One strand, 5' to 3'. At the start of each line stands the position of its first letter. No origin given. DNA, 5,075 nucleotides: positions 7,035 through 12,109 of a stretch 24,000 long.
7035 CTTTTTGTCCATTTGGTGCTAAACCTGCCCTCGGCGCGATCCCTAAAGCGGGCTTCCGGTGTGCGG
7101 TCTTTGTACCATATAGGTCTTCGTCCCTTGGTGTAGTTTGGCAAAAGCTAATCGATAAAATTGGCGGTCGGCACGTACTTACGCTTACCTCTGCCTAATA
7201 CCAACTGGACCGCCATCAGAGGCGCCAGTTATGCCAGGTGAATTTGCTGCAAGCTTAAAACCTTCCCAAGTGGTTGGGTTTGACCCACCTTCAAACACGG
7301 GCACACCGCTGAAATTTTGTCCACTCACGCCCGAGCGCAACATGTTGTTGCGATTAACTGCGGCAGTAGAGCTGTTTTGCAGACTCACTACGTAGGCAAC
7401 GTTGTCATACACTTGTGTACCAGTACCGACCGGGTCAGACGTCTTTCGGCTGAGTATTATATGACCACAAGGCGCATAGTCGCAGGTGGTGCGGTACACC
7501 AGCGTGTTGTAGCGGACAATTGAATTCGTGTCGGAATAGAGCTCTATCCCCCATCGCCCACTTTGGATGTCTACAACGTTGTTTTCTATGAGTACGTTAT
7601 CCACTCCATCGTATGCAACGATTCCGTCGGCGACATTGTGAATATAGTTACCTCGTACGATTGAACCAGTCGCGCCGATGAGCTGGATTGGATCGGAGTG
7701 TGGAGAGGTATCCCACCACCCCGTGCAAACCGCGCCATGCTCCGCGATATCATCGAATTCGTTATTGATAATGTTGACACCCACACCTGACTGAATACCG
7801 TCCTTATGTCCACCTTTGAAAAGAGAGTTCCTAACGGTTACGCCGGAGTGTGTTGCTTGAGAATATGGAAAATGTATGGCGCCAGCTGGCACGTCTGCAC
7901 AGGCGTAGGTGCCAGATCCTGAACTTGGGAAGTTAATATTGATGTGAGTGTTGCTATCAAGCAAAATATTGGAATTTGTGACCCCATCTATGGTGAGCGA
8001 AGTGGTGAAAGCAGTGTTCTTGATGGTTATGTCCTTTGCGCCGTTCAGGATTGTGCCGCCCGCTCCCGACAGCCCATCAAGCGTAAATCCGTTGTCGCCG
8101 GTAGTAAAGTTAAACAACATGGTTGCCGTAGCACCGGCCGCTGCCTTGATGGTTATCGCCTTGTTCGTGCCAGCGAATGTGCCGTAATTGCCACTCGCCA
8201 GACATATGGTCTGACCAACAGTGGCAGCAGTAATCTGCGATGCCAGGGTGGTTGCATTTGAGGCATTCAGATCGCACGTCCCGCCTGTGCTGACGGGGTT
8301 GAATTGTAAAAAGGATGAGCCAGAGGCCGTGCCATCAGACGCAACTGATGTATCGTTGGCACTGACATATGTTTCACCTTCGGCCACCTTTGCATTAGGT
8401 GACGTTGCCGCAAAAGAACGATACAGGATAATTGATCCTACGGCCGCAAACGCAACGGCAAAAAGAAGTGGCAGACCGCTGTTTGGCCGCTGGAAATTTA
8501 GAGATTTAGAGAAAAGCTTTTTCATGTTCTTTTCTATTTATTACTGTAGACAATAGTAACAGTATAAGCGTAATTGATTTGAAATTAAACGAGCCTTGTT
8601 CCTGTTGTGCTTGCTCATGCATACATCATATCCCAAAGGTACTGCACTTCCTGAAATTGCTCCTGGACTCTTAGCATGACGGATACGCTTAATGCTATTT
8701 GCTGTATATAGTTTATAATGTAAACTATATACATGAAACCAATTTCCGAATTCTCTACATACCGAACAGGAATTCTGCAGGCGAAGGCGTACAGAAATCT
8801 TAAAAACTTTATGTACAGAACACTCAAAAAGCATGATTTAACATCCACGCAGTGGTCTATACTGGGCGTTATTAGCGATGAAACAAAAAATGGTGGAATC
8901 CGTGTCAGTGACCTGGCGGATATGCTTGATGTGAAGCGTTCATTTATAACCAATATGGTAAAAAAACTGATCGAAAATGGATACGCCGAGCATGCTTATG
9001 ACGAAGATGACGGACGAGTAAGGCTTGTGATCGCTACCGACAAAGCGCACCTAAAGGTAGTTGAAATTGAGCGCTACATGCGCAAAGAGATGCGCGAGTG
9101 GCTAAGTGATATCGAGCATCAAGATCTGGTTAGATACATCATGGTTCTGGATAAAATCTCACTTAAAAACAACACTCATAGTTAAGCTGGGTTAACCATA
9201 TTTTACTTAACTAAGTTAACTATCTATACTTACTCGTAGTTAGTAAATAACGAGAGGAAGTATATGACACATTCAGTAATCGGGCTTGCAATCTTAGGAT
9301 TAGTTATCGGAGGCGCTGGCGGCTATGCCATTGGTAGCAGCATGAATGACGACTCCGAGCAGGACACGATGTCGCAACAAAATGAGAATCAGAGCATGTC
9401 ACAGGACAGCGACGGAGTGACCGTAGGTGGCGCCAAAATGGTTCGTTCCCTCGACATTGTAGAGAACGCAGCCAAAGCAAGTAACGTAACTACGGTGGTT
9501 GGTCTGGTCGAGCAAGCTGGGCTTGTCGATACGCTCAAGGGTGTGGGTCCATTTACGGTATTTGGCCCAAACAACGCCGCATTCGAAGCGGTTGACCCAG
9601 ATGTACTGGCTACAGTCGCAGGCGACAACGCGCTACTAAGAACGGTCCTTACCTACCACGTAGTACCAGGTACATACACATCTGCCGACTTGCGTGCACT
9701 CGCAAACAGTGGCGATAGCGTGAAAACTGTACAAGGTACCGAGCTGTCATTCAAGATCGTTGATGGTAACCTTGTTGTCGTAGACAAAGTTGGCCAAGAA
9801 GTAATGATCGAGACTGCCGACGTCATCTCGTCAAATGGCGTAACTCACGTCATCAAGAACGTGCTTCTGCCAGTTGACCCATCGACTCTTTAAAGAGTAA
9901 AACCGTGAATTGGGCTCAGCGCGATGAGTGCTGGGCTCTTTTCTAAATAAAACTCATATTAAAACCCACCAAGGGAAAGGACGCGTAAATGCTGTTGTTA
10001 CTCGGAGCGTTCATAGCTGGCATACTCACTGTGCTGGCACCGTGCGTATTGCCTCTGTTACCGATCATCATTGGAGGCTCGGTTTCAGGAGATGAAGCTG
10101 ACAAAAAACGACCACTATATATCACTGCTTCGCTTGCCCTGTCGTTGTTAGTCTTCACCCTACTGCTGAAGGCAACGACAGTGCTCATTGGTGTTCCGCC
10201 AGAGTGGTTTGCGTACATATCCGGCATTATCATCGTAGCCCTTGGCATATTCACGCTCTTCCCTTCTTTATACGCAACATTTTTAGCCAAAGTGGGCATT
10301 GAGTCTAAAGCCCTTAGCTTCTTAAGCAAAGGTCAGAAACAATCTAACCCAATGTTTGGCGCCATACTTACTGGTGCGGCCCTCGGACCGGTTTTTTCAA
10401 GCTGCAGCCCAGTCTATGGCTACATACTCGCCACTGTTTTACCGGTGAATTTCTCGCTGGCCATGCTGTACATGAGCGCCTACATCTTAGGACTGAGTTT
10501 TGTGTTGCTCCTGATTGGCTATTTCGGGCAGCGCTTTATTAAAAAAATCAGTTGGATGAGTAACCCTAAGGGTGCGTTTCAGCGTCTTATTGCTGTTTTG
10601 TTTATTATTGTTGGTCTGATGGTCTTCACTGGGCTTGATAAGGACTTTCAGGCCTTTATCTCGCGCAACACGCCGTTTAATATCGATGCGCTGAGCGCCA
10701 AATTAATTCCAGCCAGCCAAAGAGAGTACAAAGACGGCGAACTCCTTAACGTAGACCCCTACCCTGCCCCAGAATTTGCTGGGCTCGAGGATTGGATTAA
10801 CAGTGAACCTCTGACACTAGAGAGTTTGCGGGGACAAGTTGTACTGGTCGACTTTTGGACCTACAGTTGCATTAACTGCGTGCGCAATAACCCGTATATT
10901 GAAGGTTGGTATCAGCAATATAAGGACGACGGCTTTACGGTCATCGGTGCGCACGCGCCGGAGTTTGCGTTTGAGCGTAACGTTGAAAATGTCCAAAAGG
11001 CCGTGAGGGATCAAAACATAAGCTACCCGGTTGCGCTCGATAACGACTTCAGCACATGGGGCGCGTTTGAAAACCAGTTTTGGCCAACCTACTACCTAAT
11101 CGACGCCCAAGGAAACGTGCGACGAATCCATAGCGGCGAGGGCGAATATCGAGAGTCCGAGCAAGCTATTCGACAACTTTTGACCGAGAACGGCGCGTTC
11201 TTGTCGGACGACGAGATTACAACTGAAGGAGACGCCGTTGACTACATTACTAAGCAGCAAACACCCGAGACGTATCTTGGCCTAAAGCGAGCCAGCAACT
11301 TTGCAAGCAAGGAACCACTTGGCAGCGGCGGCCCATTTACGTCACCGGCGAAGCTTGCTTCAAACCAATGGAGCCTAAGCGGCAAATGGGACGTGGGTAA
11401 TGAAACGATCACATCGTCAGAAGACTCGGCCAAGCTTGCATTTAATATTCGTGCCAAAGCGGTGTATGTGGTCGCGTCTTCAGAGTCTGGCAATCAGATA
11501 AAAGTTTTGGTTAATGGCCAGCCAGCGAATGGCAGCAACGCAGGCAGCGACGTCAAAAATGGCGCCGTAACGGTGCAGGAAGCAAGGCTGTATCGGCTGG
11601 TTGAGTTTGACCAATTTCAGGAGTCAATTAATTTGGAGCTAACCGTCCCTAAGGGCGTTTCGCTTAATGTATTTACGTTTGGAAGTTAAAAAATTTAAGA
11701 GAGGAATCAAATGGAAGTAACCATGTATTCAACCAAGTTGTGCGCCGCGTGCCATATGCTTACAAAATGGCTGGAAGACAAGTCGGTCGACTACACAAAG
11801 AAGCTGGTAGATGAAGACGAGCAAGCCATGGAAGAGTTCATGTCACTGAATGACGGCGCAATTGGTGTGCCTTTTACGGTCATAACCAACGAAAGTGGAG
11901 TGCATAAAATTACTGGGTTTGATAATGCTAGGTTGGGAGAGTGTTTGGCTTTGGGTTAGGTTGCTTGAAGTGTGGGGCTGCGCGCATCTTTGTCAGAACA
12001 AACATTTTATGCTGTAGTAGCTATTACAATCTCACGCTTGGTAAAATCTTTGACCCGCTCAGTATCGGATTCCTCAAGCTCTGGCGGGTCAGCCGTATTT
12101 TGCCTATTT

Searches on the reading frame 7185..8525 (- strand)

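Call 9: search_protein_families(library=pfam, proteins=[window:7185-8525:-], max_evalue=0.01)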
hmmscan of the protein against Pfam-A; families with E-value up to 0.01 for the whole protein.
window:7185-8525:- (446 aa): 2 families
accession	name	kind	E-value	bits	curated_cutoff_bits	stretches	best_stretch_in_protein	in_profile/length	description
PF13229.12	Beta_helix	-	4.8e-07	30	25.9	1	226-394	8-157/158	Right handed beta helix region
PF05048.19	NosD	-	0.00042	20.2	23.6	1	277-396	16-124/212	Periplasmic copper-binding protein (NosD)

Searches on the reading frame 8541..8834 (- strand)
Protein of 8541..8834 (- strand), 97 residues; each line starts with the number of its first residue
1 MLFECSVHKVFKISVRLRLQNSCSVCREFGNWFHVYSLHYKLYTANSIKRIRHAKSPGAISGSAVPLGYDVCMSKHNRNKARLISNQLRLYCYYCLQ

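Call 60: search_protein_families(library=pfam, proteins=[window:8541-8834:-], max_evalue=0.01)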
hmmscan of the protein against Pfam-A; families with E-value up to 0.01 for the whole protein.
window:8541-8834:- (97 aa): 1 family
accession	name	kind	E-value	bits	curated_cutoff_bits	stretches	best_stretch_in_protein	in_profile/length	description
PF12099.14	DUF3575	-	0.0052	16.6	21.1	1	25-76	76-128/177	Protein of unknown function (DUF3575)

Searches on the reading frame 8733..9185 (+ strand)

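Call 14: search_protein_families(library=pfam, proteins=[window:8733-9185:+], max_evalue=0.01)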
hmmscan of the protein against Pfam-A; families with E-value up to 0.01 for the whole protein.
window:8733-9185:+ (150 aa): 8 families
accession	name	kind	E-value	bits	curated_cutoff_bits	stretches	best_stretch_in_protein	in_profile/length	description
PF12802.13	MarR_2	-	7.4e-11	42.5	27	1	34-95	1-60/61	MarR family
PF01047.28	MarR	-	2e-09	37.6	24.6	1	36-95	1-57/59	MarR family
PF22381.2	Staph_reg_Sar_Rot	-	1.5e-07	31.8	27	1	30-110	6-83/85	Transcriptional regulator SarA/Rot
PF13463.12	HTH_27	-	3.1e-07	31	22.2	1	36-105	1-68/68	Winged helix DNA-binding domain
PF01325.25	Fe_dep_repress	-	2.2e-06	28.2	26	1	52-88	19-55/60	Iron dependent repressor, N-terminal DNA binding domain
PF13412.12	HTH_24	-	0.00022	21.2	21.9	1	38-84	3-46/48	Winged helix-turn-helix DNA-binding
PF01978.25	TrmB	-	0.0016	18.6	25.6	0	52-87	19-54/68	Sugar-specific transcriptional regulator TrmB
PF09339.16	HTH_IclR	-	0.0033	17.6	22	0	51-86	14-49/52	IclR helix-turn-helix domain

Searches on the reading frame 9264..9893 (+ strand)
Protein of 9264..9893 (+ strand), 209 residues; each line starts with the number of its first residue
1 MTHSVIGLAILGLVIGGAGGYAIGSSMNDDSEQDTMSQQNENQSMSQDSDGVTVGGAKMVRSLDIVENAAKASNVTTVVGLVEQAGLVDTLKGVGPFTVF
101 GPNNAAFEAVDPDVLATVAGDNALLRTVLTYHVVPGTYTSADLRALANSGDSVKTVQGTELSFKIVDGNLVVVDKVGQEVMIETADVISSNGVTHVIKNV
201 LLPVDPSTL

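Call 9: search_protein_families(library=pfam, proteins=[window:9264-9893:+], max_evalue=0.01)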
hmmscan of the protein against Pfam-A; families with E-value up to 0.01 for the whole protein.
window:9264-9893:+ (209 aa): 1 family
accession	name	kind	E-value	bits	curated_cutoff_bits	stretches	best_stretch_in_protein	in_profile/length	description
PF02469.27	Fasciclin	-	1e-30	106.9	22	1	74-203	2-123/123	Fasciclin domain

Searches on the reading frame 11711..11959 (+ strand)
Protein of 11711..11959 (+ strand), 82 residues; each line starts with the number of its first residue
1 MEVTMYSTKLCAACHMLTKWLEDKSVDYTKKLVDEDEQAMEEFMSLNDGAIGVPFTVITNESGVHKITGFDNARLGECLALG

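Call 14: search_protein_families(library=pfam, proteins=[window:11711-11959:+], max_evalue=0.01)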
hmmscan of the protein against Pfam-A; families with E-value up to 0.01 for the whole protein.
window:11711-11959:+ (82 aa): 1 family
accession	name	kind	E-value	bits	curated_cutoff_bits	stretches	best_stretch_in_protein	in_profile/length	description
PF00462.30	Glutaredoxin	-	8e-08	32.8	22.9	1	3-58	1-55/60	Glutaredoxin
